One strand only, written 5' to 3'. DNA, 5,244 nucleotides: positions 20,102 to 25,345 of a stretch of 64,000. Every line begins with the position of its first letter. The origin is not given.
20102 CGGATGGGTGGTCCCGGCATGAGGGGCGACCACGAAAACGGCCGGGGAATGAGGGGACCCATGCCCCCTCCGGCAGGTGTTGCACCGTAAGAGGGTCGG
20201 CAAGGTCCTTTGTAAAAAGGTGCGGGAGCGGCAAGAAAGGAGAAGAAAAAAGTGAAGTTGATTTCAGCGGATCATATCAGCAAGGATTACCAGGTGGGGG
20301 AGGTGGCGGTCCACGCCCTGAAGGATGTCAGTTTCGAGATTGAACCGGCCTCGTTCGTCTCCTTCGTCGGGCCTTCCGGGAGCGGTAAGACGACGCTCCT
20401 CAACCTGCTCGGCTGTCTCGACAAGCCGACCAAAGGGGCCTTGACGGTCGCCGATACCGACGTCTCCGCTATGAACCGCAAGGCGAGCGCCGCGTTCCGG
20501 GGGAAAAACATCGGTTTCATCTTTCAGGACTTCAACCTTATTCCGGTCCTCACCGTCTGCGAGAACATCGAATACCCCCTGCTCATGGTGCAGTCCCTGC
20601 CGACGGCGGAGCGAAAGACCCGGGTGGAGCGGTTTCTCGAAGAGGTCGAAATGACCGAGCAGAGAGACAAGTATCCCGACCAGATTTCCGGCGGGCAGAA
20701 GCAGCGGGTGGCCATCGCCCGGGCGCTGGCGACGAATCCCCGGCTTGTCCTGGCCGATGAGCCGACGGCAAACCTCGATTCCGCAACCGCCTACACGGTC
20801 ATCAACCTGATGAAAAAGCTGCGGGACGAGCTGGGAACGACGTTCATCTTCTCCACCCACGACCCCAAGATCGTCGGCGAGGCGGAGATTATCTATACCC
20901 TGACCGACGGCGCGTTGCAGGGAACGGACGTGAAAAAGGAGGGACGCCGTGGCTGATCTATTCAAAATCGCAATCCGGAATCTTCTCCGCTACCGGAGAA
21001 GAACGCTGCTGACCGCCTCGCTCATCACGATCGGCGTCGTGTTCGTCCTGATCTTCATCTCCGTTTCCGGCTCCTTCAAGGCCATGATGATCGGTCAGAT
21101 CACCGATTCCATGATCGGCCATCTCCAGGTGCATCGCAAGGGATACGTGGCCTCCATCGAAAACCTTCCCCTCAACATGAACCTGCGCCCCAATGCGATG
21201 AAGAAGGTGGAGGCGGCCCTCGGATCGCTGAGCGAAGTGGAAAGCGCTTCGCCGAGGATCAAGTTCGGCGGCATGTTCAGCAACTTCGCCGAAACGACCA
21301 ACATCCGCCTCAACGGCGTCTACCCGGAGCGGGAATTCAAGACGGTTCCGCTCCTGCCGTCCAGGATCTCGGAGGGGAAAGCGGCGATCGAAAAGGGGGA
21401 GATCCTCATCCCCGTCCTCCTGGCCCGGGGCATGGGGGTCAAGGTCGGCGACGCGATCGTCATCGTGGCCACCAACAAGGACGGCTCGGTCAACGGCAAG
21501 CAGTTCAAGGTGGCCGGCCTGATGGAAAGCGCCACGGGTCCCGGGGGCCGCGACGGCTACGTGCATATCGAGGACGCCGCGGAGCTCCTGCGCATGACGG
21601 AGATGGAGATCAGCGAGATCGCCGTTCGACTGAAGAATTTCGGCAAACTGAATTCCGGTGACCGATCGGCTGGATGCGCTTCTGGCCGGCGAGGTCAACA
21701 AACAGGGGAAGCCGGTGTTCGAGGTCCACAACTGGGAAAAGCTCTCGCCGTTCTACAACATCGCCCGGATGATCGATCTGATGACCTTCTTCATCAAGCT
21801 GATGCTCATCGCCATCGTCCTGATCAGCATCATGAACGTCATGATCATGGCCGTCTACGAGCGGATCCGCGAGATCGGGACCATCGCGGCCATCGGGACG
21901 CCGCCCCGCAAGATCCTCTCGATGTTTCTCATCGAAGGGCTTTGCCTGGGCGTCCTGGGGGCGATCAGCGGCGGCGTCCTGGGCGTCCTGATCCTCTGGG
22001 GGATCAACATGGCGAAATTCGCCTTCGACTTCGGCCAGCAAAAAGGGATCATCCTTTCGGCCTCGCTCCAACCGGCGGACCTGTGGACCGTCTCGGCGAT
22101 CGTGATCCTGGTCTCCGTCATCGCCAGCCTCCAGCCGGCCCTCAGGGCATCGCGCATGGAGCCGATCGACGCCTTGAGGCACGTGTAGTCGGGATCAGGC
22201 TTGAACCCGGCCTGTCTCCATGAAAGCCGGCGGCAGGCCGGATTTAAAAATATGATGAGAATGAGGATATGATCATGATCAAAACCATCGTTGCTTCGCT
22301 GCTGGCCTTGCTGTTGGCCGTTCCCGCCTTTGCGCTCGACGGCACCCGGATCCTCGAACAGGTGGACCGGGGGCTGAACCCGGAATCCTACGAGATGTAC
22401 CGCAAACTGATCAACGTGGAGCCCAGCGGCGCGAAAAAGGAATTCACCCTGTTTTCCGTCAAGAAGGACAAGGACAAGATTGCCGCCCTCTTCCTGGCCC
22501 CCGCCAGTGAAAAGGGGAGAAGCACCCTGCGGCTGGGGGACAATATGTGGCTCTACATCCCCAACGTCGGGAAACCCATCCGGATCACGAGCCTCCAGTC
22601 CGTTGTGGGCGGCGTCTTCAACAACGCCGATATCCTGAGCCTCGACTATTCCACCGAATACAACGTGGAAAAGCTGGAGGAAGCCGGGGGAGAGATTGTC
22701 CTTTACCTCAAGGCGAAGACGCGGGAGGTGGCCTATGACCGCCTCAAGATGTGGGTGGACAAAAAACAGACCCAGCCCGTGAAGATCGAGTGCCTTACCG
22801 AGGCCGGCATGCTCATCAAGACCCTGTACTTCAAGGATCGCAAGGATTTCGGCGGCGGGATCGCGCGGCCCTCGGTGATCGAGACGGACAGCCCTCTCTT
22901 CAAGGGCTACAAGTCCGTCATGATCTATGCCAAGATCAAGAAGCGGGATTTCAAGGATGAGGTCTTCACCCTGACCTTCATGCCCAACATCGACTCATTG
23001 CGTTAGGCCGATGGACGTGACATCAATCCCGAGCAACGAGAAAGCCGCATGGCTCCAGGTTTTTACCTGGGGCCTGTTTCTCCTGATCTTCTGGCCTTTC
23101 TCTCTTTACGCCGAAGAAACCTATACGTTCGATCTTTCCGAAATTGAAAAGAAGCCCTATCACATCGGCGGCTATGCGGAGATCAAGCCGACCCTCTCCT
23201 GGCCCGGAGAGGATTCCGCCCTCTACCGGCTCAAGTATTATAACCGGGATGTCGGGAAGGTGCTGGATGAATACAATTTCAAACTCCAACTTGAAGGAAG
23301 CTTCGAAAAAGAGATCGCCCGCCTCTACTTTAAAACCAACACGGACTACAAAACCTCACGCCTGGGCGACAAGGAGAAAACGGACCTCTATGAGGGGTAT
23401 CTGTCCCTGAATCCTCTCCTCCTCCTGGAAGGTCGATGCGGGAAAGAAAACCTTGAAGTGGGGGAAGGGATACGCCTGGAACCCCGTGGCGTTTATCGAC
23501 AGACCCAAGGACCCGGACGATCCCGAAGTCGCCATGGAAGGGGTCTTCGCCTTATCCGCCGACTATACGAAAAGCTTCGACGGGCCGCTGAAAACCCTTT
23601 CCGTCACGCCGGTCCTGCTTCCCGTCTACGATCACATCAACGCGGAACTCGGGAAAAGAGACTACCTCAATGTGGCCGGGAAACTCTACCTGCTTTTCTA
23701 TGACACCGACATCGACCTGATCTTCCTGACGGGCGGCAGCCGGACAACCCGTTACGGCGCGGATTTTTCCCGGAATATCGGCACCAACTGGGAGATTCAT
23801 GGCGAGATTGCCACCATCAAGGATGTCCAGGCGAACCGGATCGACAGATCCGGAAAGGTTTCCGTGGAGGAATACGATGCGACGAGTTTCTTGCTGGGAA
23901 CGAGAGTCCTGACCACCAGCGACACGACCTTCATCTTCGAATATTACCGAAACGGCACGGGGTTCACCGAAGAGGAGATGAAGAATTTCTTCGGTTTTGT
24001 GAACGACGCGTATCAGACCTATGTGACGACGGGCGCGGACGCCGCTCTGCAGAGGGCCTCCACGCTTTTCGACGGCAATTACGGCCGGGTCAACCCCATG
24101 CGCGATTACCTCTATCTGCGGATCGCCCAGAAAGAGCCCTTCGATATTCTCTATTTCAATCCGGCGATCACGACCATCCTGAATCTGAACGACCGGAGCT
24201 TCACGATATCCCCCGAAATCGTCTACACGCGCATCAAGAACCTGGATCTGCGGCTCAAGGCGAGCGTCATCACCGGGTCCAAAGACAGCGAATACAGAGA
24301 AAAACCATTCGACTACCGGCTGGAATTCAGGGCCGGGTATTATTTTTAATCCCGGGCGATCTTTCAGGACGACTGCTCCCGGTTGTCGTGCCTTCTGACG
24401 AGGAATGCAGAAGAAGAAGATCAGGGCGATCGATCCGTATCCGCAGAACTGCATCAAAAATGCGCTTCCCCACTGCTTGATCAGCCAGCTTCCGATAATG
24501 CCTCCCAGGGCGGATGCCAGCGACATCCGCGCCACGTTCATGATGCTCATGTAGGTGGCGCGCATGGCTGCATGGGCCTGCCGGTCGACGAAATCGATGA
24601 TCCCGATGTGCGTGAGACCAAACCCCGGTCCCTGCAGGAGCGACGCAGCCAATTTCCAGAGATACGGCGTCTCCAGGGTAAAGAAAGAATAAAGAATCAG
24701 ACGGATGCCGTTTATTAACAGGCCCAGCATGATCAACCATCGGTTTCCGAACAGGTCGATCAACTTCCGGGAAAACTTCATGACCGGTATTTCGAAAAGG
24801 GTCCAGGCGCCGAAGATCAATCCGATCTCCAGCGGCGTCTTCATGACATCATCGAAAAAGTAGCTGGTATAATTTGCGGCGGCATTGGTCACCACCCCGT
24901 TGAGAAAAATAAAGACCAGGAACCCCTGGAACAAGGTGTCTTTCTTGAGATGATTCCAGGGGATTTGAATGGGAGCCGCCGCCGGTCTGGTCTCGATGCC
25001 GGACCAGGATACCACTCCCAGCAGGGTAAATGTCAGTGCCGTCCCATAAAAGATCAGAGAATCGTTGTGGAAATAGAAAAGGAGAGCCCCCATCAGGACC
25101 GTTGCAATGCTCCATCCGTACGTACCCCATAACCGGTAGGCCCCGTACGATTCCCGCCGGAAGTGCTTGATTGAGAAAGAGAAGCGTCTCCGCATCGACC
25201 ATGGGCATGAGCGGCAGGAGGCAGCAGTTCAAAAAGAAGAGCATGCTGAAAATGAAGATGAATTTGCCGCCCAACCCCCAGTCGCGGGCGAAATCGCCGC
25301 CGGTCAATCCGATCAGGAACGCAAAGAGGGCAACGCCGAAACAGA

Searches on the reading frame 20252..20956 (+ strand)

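Call 66: search_protein_families(library=pfam, proteins=[window:20252-20956:+], max_evalue=0.0001)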
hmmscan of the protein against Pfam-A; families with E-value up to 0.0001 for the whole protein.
window:20252-20956:+ (234 aa): 3 families
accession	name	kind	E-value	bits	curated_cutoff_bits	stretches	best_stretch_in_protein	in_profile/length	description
PF00005.33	ABC_tran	-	2.9e-35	122.3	25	1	23-173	1-137/137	ABC transporter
PF13304.12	AAA_21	-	7.6e-11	43.1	27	1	128-208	221-303/304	AAA domain, putative AbiEii toxin, Type IV TA system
PF02463.25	SMC_N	-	2.3e-07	30.9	40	0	122-218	120-212/220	RecF/RecN/SMC N terminal domain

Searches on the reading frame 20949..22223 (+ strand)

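Call 66: search_protein_families(library=pfam, proteins=[window:20949-22223:+], max_evalue=0.0001)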
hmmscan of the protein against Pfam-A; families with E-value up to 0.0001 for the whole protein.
window:20949-22223:+ (424 aa): 1 family
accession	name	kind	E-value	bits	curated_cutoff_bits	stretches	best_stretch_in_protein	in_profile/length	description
PF12704.14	MacB_PCD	-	3.7e-14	53.9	27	1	19-230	1-193/207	MacB-like periplasmic core domain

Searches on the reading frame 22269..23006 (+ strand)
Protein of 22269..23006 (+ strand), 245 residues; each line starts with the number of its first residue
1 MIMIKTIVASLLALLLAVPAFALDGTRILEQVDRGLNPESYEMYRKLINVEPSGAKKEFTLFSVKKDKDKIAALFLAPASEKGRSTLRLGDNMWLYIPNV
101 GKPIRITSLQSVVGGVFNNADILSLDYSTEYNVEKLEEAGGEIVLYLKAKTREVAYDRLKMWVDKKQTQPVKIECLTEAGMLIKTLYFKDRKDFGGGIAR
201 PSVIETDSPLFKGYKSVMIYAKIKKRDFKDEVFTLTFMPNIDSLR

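Call 66: search_protein_families(library=pfam, proteins=[window:22269-23006:+], max_evalue=0.0001)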
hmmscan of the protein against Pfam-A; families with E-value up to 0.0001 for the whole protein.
window:22269-23006:+ (245 aa): 1 family
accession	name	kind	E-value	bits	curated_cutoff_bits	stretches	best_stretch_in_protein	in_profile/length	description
PF17131.11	LolA_like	-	2.6e-40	138.5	30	1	68-238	2-182/184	Outer membrane lipoprotein-sorting protein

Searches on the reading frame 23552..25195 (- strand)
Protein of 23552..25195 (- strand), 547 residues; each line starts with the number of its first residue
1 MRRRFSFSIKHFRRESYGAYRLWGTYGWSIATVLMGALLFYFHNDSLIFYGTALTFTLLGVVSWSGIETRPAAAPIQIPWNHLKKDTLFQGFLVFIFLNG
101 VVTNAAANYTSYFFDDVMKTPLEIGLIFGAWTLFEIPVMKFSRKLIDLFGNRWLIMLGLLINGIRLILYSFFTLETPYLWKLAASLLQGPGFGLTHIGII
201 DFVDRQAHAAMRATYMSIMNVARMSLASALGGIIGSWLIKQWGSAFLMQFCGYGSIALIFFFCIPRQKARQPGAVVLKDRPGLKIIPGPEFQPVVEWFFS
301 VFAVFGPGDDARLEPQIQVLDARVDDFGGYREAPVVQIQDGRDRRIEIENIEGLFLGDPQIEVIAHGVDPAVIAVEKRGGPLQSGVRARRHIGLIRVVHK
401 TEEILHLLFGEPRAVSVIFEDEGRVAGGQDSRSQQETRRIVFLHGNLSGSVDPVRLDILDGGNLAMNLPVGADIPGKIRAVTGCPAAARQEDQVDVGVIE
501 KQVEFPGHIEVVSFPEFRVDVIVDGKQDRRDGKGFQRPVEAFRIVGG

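Call 46: search_protein_families(library=pfam, proteins=[window:23552-25195:-], max_evalue=0.0001)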
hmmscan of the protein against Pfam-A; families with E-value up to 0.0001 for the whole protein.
window:23552-25195:- (547 aa): 2 families
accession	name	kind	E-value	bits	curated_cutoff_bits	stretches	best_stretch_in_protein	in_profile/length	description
PF12832.13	MFS_1_like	-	2.3e-24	86.6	25.2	1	13-246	123-369/373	MFS_1 like family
PF07690.21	MFS_1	-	3.8e-13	49.5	33.4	1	16-231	122-346/347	Major Facilitator Superfamily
